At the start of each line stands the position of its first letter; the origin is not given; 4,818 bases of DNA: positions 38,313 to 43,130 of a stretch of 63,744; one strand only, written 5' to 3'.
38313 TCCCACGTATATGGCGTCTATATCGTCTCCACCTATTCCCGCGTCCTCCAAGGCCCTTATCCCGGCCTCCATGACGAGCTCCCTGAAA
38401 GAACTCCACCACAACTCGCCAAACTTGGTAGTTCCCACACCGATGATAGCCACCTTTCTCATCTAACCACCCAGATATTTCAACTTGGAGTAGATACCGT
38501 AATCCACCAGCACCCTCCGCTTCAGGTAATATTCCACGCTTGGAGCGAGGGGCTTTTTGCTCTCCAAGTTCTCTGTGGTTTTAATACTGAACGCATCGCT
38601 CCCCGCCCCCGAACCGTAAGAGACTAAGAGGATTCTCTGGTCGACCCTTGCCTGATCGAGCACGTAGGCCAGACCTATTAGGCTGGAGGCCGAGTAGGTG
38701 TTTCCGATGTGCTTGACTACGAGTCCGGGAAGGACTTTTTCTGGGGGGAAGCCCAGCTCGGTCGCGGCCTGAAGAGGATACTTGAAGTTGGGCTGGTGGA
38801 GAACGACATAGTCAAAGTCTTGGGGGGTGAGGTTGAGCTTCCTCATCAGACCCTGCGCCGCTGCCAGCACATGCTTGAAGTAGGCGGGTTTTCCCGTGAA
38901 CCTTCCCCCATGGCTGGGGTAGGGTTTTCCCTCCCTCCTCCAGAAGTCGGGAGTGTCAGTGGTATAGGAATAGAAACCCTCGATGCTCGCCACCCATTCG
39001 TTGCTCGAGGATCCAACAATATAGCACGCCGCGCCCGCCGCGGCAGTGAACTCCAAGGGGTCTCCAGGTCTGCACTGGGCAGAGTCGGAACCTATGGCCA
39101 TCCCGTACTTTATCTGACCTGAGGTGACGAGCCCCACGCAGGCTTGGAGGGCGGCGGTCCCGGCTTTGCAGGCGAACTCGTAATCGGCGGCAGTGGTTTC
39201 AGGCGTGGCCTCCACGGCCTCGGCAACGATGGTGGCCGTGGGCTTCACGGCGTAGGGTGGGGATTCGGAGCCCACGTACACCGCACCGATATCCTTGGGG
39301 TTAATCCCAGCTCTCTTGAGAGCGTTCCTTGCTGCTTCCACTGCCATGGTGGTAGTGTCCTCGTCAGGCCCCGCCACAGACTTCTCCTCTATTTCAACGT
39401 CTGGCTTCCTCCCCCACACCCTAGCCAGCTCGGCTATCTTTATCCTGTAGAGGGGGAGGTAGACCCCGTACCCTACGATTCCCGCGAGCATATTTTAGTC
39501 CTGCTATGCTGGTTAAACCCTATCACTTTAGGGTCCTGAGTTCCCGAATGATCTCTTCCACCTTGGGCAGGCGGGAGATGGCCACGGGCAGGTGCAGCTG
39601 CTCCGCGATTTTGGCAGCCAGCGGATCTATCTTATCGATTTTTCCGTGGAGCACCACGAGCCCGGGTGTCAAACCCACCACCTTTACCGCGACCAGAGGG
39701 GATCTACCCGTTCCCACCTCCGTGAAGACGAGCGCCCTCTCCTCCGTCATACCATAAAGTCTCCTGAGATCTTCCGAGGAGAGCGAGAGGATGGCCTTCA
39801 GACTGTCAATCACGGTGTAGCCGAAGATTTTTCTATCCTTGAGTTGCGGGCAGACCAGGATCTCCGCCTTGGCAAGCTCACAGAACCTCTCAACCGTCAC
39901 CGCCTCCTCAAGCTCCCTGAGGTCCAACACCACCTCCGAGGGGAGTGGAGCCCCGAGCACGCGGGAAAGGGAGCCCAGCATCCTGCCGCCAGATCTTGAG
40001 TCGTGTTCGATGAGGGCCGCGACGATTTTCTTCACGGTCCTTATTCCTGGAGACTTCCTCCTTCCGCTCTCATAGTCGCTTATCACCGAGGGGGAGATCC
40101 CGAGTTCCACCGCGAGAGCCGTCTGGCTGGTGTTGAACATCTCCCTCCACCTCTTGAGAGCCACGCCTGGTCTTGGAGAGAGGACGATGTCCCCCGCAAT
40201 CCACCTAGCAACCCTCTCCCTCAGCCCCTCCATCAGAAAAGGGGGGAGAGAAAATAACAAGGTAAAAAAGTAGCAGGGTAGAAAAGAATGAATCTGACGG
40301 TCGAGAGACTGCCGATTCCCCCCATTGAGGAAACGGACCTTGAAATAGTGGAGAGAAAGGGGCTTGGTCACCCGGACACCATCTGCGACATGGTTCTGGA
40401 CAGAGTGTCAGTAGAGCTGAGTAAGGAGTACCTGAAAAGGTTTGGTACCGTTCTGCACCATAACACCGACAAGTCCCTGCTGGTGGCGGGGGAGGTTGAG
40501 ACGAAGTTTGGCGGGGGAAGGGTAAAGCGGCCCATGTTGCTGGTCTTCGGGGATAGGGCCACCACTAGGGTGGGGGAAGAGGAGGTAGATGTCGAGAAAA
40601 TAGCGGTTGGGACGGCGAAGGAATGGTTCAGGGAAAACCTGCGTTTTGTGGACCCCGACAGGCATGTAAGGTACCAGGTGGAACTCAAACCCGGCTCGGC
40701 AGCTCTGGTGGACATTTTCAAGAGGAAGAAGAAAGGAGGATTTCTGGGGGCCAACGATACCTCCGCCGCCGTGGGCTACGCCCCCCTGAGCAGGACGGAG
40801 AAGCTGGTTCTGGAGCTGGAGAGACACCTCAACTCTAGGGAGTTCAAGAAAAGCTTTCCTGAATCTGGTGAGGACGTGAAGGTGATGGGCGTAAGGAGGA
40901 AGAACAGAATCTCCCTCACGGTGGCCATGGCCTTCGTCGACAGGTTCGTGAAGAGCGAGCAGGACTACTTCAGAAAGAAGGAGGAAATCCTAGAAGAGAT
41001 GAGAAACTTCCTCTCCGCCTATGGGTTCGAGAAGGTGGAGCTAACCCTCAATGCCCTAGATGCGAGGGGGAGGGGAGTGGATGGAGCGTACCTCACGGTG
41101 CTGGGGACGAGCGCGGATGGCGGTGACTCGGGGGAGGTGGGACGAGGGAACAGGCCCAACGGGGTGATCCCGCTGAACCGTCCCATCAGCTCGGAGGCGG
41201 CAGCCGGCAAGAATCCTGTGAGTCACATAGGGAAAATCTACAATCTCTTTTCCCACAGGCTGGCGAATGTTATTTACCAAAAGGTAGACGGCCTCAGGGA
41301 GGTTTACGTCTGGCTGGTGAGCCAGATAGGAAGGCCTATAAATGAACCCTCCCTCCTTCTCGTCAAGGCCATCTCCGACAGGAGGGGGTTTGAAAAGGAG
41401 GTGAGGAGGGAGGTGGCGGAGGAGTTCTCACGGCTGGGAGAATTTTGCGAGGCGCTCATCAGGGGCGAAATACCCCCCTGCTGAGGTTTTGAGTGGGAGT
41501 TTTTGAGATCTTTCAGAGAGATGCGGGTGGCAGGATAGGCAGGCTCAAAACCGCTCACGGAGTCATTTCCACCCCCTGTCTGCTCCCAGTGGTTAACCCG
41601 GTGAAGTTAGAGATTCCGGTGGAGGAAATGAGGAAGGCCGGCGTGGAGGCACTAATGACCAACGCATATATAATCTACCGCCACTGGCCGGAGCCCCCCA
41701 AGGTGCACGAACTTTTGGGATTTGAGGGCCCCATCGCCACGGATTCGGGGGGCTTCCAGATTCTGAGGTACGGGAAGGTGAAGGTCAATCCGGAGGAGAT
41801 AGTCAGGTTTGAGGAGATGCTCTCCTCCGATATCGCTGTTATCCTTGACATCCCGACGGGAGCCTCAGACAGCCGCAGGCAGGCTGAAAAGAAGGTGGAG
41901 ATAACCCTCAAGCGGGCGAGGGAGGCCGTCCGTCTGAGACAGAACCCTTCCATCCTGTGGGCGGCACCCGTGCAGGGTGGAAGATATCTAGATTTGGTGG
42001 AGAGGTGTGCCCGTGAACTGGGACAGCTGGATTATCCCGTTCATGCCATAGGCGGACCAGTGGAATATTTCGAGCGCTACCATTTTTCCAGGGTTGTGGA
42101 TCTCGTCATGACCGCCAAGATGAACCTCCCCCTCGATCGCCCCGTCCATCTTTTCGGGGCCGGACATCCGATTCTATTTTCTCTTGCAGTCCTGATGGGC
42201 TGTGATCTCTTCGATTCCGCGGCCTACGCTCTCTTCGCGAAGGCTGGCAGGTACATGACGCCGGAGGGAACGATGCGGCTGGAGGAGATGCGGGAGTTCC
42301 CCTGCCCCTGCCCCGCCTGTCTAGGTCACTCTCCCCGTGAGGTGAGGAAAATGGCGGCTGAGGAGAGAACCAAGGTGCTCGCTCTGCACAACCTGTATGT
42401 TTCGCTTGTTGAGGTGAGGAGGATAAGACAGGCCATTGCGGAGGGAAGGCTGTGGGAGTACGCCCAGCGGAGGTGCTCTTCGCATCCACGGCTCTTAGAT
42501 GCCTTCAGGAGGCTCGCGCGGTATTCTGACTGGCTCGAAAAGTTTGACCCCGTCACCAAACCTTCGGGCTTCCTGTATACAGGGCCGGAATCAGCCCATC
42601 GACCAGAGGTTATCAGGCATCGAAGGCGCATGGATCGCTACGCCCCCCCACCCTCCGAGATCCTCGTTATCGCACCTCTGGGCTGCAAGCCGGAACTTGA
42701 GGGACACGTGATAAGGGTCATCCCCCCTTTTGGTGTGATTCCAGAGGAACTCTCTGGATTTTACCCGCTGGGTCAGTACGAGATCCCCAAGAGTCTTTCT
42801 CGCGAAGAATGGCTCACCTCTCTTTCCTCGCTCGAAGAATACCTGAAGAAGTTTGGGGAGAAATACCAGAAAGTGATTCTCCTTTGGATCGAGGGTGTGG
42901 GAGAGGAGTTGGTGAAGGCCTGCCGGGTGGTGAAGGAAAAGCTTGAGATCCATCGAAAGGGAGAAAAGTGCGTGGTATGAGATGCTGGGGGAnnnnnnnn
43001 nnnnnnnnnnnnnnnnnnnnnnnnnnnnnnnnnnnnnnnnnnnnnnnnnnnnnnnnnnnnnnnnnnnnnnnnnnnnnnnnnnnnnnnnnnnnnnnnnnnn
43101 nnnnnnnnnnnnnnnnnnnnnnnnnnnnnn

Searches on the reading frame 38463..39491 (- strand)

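Call 57: search_protein_families(library=pfam, proteins=[window:38463-39491:-], max_evalue=0.00001)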
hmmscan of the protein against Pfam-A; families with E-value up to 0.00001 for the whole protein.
window:38463-39491:- (342 aa): 3 families
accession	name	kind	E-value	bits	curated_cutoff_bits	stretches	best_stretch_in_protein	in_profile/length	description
PF08541.16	ACP_syn_III_C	-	1e-13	51.7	26.6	1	217-297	2-80/90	3-Oxoacyl-[acyl-carrier-protein (ACP)] synthase III C terminal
PF08540.16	HMG_CoA_synt_C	-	9.4e-07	29.2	25.1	0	251-315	142-211/280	Hydroxymethylglutaryl-coenzyme A synthase C terminal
PF00108.29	Thiolase_N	-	9.4e-06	25.6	26.4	0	45-137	22-114/260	Thiolase, N-terminal domain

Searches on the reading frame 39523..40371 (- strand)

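Call 57: search_protein_families(library=pfam, proteins=[window:39523-40371:-], max_evalue=0.00001)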
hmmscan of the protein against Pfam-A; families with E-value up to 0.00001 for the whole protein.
window:39523-40371:- (282 aa): 3 families
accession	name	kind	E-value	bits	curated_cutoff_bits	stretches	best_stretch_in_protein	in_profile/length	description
PF01381.28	HTH_3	-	7.8e-13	48.7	23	1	72-120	1-48/55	Helix-turn-helix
PF13560.12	HTH_31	-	1.4e-07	32.2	27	1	69-120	3-54/64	Helix-turn-helix domain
PF12844.13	HTH_19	-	4.8e-07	30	30.2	1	71-117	3-48/64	Helix-turn-helix domain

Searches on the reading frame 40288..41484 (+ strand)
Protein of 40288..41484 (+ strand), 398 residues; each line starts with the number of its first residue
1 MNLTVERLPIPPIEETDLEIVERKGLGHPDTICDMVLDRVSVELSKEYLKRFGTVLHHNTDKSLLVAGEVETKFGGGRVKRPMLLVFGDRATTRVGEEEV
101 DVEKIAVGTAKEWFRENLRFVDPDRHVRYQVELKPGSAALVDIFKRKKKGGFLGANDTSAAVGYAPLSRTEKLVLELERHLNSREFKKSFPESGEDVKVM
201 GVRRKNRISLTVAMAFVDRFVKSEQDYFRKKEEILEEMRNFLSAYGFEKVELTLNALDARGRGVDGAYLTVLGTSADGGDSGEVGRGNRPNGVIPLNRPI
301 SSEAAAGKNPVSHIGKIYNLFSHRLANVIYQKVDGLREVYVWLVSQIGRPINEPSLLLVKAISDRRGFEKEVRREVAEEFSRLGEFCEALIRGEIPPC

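Call 58: search_protein_families(library=pfam, proteins=[window:40288-41484:+], max_evalue=0.00001)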
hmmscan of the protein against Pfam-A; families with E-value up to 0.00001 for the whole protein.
window:40288-41484:+ (398 aa): 1 family
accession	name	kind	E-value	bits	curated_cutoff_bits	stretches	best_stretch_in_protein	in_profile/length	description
PF01941.24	AdoMet_Synthase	-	7.1e-158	526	27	1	2-394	2-395/395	S-adenosylmethionine synthetase (AdoMet synthetase)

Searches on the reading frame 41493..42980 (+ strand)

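Call 58: search_protein_families(library=pfam, proteins=[window:41493-42980:+], max_evalue=0.00001)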
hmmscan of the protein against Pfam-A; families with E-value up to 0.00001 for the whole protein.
window:41493-42980:+ (495 aa): 2 families
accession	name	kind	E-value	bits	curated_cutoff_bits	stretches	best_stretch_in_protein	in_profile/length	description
PF01702.25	TGT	-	3.8e-83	279.9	26.3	1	12-332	2-356/357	Queuine tRNA-ribosyltransferase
PF17884.7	DUF5591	-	1.3e-06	28.8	26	0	404-477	48-120/150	Domain of unknown function (DUF5591)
